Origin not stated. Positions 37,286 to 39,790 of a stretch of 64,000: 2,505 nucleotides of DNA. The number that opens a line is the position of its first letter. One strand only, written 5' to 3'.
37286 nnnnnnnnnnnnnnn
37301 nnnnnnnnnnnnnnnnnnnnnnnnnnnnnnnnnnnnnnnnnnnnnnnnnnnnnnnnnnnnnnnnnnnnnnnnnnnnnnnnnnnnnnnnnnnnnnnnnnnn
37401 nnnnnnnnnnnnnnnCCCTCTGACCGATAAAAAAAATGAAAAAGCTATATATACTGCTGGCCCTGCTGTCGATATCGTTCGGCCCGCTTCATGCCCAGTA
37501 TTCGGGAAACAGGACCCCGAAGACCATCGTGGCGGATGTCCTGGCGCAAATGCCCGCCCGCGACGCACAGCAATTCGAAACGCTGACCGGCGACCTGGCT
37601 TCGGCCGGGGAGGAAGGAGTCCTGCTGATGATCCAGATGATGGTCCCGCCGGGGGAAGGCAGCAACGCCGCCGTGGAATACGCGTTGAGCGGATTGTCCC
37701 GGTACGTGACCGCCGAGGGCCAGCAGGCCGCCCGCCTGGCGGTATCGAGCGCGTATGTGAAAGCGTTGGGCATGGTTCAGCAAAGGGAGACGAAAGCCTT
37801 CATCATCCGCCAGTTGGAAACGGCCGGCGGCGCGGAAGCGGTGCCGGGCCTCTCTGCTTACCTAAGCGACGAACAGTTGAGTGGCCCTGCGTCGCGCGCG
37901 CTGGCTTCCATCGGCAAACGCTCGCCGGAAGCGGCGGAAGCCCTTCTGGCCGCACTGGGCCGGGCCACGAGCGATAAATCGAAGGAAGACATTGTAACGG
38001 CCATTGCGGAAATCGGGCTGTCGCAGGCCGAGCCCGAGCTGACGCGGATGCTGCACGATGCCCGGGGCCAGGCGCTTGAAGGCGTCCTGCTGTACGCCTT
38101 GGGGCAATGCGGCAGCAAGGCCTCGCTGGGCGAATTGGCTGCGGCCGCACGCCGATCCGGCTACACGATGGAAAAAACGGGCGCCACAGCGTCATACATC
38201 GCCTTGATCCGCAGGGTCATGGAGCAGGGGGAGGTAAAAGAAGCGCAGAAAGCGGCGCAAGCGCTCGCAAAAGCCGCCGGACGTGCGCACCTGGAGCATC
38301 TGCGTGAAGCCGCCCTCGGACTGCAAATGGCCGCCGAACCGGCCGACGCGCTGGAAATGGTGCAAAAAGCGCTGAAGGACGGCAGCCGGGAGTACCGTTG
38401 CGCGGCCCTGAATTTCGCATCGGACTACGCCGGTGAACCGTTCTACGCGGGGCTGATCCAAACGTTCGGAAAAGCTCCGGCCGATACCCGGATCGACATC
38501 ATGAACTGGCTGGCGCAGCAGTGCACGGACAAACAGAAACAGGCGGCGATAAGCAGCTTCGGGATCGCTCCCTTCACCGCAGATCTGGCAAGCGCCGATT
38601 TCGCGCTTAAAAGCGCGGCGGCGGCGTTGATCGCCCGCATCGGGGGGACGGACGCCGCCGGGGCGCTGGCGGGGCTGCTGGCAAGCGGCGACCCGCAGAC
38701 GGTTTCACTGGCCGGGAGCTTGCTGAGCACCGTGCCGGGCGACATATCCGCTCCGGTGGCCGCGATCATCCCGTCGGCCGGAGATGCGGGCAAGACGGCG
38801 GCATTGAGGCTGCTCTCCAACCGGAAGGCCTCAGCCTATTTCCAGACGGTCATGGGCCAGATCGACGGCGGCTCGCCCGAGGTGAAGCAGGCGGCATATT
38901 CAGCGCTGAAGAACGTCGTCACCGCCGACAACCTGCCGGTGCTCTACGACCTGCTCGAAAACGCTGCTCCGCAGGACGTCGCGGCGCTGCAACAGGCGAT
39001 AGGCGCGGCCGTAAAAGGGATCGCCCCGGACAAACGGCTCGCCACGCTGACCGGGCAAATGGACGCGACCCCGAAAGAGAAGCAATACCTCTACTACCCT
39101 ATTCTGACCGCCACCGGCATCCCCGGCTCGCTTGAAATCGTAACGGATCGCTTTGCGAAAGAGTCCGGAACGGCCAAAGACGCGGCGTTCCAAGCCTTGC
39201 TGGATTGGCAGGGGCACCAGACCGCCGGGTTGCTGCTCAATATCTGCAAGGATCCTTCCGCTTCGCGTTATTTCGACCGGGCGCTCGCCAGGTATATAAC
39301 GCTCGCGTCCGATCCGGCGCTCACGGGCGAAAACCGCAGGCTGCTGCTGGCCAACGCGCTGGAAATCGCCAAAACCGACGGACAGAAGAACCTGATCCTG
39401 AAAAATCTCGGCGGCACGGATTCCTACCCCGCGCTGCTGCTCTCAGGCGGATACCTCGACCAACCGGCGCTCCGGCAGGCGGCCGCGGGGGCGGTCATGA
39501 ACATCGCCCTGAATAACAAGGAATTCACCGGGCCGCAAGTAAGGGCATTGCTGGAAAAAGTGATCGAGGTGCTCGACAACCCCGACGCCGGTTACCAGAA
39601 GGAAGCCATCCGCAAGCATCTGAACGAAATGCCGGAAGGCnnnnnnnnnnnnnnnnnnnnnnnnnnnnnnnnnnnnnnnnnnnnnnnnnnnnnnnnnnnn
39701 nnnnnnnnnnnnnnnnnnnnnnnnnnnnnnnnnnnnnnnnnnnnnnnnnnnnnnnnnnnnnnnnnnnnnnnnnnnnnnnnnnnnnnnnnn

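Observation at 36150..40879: TAT-exported Gfo/Idh/MocA oxidoreductase paired with a giant HEAT-repeat + double DUF1080 protein: candidate oxidative (non-hydrolytic) glycoside-cleavage module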

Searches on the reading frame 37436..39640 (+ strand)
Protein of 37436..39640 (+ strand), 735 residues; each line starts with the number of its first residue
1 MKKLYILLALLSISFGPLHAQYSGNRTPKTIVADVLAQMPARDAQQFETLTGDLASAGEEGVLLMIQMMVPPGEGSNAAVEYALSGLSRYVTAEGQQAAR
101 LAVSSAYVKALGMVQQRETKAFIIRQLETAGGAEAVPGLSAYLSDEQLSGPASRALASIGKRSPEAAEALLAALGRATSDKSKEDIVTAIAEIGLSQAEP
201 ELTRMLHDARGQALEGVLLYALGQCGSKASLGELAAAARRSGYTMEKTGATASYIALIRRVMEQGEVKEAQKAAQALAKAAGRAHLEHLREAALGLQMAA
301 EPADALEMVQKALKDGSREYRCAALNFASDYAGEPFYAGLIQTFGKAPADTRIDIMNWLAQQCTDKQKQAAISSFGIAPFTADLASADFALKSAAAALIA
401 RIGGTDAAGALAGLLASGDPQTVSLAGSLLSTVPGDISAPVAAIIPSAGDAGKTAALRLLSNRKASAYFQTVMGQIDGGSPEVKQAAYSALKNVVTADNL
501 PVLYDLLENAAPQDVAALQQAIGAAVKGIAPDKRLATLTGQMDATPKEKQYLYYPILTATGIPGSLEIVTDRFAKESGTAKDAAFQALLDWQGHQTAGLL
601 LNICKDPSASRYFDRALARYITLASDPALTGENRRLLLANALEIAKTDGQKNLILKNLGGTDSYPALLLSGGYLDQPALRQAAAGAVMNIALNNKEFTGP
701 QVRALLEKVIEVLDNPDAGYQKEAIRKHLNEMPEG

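Call 45: search_protein_representatives(protein=window:37436-39640:+)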
Query: 735 residues. Proteins with E-value up to 0.001 (for the whole library): 3004; up to 1e-10: 1406; up to 1e-30: 345. The best 150 are listed.
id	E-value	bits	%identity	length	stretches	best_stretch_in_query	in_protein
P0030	4.5e-290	980.5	65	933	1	1-734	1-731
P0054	3.4e-186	637.3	48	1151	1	1-734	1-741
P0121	3.3e-182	624.1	50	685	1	58-734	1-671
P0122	2.0e-175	601.7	57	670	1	195-734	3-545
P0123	5.0e-169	580.6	46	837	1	1-735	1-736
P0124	4.7e-162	557.5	45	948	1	1-733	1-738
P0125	8.8e-160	550.0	44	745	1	8-734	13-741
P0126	4.9e-154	531.0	44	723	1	2-734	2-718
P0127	3.7e-153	528.1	50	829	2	303-733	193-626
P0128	9.1e-147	507.0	46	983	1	5-731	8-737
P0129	4.9e-143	494.7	40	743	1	4-732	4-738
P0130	8.0e-143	494.0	49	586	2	289-733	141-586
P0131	6.3e-141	487.7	42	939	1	12-734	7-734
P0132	1.1e-132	460.5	41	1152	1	1-733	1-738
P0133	6.6e-128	444.7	39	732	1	1-718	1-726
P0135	2.2e-124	433.0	37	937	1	1-732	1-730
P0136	2.8e-120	419.5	35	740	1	17-733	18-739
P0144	1.5e-101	357.6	34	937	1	4-733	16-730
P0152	1.4e-94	334.5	34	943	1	2-733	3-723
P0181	1.5e-67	245.3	31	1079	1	4-726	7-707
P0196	1.6e-64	235.3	27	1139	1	3-733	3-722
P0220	4.0e-58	214.1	31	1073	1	4-726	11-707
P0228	1.1e-56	209.4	28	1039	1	3-732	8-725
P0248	1.2e-51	192.8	28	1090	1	31-694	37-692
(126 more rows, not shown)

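Call 46: search_protein_families(library=pfam, proteins=[P0135, P0144, P0152, P0129, P0136, P0181, P0220, P0228, P0248, P0196], max_evalue=0.0001)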
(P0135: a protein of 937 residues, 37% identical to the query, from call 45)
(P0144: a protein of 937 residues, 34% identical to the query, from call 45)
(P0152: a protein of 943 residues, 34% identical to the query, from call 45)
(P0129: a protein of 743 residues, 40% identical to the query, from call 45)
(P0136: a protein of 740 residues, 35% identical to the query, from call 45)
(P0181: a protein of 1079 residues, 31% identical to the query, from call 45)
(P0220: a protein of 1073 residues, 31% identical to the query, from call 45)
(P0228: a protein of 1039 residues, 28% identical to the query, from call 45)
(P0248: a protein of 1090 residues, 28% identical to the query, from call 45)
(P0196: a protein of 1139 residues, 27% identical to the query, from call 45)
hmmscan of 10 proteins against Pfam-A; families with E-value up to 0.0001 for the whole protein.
P0135 (937 aa): 2 families
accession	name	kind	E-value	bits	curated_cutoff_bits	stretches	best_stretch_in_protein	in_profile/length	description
PF06439.18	3keto-disac_hyd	-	2e-39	136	26.8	1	747-934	2-187/187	3-keto-disaccharide hydrolase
PF13646.12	HEAT_2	-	2.9e-24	85.6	27.7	1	164-233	2-72/88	HEAT repeats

P0144 (937 aa): 3 families
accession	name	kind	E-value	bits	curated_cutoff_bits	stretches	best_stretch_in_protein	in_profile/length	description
PF06439.18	3keto-disac_hyd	-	6e-41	141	26.8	1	745-935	1-187/187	3-keto-disaccharide hydrolase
PF13646.12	HEAT_2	-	8e-26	90.6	27.7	2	176-247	2-72/88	HEAT repeats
PF03130.22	HEAT_PBS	-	2.7e-05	24.7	20.9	0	161-183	4-26/27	PBS lyase HEAT-like repeat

P0152 (943 aa): 2 families
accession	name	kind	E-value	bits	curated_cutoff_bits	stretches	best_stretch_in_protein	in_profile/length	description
PF06439.18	3keto-disac_hyd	-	2.7e-42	145.4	26.8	1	748-937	1-187/187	3-keto-disaccharide hydrolase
PF13646.12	HEAT_2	-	8.1e-24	84.2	27.7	2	435-504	9-78/88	HEAT repeats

P0129 (743 aa): 3 families
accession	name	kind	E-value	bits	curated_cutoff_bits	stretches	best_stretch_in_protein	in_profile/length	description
PF13646.12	HEAT_2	-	2.4e-27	95.5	27.7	2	378-429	29-80/88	HEAT repeats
PF03130.22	HEAT_PBS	-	1.7e-08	34.6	20.9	0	396-421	1-26/27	PBS lyase HEAT-like repeat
PF02985.28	HEAT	-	2.6e-06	27.6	23.5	0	384-410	4-30/31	HEAT repeat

P0136 (740 aa): 2 families
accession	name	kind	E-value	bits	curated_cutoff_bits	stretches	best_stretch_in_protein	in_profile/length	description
PF13646.12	HEAT_2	-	3.9e-25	88.4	27.7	1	176-235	11-69/88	HEAT repeats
PF03130.22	HEAT_PBS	-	1.4e-05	25.6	20.9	0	399-421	4-26/27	PBS lyase HEAT-like repeat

P0181 (1079 aa): 2 families
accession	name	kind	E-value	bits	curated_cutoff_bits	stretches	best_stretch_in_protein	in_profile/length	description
PF06439.18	3keto-disac_hyd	-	6.9e-45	153.8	26.8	2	870-1069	1-186/187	3-keto-disaccharide hydrolase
PF13646.12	HEAT_2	-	9.1e-14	51.9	27.7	1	348-401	19-72/88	HEAT repeats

P0220 (1073 aa): 2 families
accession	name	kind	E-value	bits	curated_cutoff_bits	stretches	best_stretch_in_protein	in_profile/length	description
PF06439.18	3keto-disac_hyd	-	3.6e-45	154.8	26.8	2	866-1065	1-186/187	3-keto-disaccharide hydrolase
PF13646.12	HEAT_2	-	7e-09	36.3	27.7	0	347-413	16-82/88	HEAT repeats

P0228 (1039 aa): 4 families
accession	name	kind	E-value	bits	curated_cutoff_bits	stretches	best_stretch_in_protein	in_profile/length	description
PF06439.18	3keto-disac_hyd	-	5e-47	160.8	26.8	1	849-1037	1-187/187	3-keto-disaccharide hydrolase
PF13646.12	HEAT_2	-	2.1e-28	98.9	27.7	1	337-413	3-80/88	HEAT repeats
PF20407.5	DUF1583_N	-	4e-05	23.9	22.9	0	768-805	78-114/150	Domain of unknown function (DUF1583_N)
PF02985.28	HEAT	-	9.9e-05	22.7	23.5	0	460-483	5-28/31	HEAT repeat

P0248 (1090 aa): 4 families
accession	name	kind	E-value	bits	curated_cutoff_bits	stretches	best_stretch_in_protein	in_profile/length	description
PF06439.18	3keto-disac_hyd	-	4.5e-82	275.1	26.8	2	906-1087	4-187/187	3-keto-disaccharide hydrolase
PF13646.12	HEAT_2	-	2.1e-36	124.5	27.7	2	339-418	2-82/88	HEAT repeats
PF03130.22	HEAT_PBS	-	1.6e-06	28.5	20.9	0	216-240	1-25/27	PBS lyase HEAT-like repeat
PF20407.5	DUF1583_N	-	1.2e-05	25.6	22.9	0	1017-1052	84-119/150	Domain of unknown function (DUF1583_N)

P0196 (1139 aa): 4 families
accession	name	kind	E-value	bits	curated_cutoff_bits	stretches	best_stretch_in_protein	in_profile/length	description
PF06439.18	3keto-disac_hyd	-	2.2e-80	269.5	26.8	2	947-1135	1-187/187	3-keto-disaccharide hydrolase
PF13646.12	HEAT_2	-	7.5e-25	87.5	27.7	3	351-417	20-87/88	HEAT repeats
PF20407.5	DUF1583_N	-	6.7e-06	26.4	22.9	0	865-921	87-145/150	Domain of unknown function (DUF1583_N)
PF02985.28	HEAT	-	2.9e-05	24.3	23.5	0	364-390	2-28/31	HEAT repeat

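Call 47: find_encoding_contigs(protein=P0135, flank=6000, max_places=2)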
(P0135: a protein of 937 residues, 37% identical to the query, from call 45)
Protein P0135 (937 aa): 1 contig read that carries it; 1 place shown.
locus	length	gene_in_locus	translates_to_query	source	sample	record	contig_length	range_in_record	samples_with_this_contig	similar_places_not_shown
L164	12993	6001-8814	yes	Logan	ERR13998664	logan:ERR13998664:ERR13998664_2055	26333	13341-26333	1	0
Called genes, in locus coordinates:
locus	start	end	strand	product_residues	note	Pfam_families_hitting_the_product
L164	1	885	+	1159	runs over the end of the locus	PF07660:STN (faint), PF13620:CarboxypepD_reg, PF13715:CarbopepD_reg_2, PF07715:Plug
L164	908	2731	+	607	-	PF14322:SusD-like_3 (weak), PF07980:SusD_RagB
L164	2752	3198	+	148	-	PF22243:DUF5018-rel (weak)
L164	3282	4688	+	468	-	PF00884:Sulfatase, PF01663:Phosphodiest (weak), PF16347:SGSH_C, PF14707:Sulfatase_C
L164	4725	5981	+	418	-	PF01408:GFO_IDH_MocA, PF19051:GFO_IDH_MocA_C2, PF22725:GFO_IDH_MocA_C3 (faint)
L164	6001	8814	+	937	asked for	PF13646:HEAT_2 (weak), PF06439:3keto-disac_hyd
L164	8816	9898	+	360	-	PF04616:Glyco_hydro_43 (weak)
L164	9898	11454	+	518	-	PF00884:Sulfatase, PF01663:Phosphodiest (faint), PF16347:SGSH_C (faint)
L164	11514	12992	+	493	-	?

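Call 48: find_encoding_contigs(protein=P0196, flank=6000, max_places=2)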
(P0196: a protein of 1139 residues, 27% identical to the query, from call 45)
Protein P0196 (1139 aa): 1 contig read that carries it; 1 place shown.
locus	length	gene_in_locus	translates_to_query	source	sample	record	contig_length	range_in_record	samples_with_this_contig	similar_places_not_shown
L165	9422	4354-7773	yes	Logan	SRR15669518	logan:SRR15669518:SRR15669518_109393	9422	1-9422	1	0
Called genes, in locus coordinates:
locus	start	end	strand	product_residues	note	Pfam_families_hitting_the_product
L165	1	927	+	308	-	?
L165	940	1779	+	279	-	-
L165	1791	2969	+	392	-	PF01979:Amidohydro_1, PF07969:Amidohydro_3 (faint)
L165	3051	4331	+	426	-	PF01408:GFO_IDH_MocA, PF19051:GFO_IDH_MocA_C2, PF22725:GFO_IDH_MocA_C3 (faint)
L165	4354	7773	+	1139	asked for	PF13646:HEAT_2 (weak), PF06439:3keto-disac_hyd, PF20407:DUF1583_N (faint), PF06439:3keto-disac_hyd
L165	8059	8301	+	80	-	PF14508:GH97_N (weak)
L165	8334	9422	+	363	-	?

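Call 49: find_encoding_contigs(protein=P0136, flank=6000, max_places=2)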
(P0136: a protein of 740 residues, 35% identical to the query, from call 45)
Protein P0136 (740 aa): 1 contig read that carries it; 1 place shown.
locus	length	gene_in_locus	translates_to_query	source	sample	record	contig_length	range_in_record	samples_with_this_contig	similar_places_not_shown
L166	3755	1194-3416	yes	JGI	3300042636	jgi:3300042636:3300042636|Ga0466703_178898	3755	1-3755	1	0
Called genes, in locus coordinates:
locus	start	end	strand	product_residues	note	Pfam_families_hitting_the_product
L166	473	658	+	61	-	-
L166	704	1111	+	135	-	-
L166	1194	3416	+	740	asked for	PF13646:HEAT_2 (faint), PF03130:HEAT_PBS (faint)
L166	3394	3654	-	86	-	-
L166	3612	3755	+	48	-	?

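Call 50: find_encoding_contigs(protein=P0181, flank=6000, max_places=2)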
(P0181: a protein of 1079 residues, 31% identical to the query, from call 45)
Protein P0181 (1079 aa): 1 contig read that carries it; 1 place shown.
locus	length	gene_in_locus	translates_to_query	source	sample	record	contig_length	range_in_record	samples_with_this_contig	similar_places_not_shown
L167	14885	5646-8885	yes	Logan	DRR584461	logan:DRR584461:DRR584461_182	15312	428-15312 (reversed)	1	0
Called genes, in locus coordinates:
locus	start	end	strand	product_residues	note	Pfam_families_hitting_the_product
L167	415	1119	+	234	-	PF00230:MIP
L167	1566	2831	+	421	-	PF07690:MFS_1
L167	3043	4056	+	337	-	PF01116:F_bP_aldolase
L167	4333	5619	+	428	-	PF01408:GFO_IDH_MocA, PF19051:GFO_IDH_MocA_C2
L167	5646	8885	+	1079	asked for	PF13646:HEAT_2 (faint), PF06439:3keto-disac_hyd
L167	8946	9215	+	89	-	-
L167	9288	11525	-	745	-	PF00933:Glyco_hydro_3, PF01915:Glyco_hydro_3_C, PF14310:Fn3-like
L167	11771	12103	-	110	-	PF07883:Cupin_2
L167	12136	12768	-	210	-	PF16270:DUF4923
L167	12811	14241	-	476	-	PF03577:Peptidase_C69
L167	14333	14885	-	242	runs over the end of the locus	PF01027:Bax1-I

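Call 79: find_encoding_contigs(protein=P0248, flank=6000, max_places=2)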
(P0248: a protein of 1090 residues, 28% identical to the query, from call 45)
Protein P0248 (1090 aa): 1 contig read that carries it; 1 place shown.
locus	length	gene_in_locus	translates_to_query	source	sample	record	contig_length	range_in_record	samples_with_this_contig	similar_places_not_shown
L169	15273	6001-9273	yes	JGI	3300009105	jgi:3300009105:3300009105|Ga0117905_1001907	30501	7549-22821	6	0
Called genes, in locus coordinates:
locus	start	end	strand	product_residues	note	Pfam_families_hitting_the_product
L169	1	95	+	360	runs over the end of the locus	PF06439:3keto-disac_hyd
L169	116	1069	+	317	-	PF01261:AP_endonuc_2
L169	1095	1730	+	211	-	PF06439:3keto-disac_hyd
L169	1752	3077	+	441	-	PF01408:GFO_IDH_MocA, PF22725:GFO_IDH_MocA_C3 (weak)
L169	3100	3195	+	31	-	-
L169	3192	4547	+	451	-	PF01408:GFO_IDH_MocA, PF19051:GFO_IDH_MocA_C2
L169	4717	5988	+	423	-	PF01408:GFO_IDH_MocA, PF19051:GFO_IDH_MocA_C2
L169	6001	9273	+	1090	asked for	PF03130:HEAT_PBS (faint), PF13646:HEAT_2, PF06439:3keto-disac_hyd, PF20407:DUF1583_N (faint), PF06439:3keto-disac_hyd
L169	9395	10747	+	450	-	PF01408:GFO_IDH_MocA, PF02894:GFO_IDH_MocA_C, PF22725:GFO_IDH_MocA_C3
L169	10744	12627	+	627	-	PF14522:Cytochrome_C7 (faint), PF14537:Cytochrom_c3_2 (faint), PF22113:Mtrc-MtrF_II-IV_dom (faint)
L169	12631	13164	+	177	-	-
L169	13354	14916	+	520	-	PF07690:MFS_1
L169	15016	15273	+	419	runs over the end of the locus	PF01408:GFO_IDH_MocA, PF22725:GFO_IDH_MocA_C3 (faint), PF19051:GFO_IDH_MocA_C2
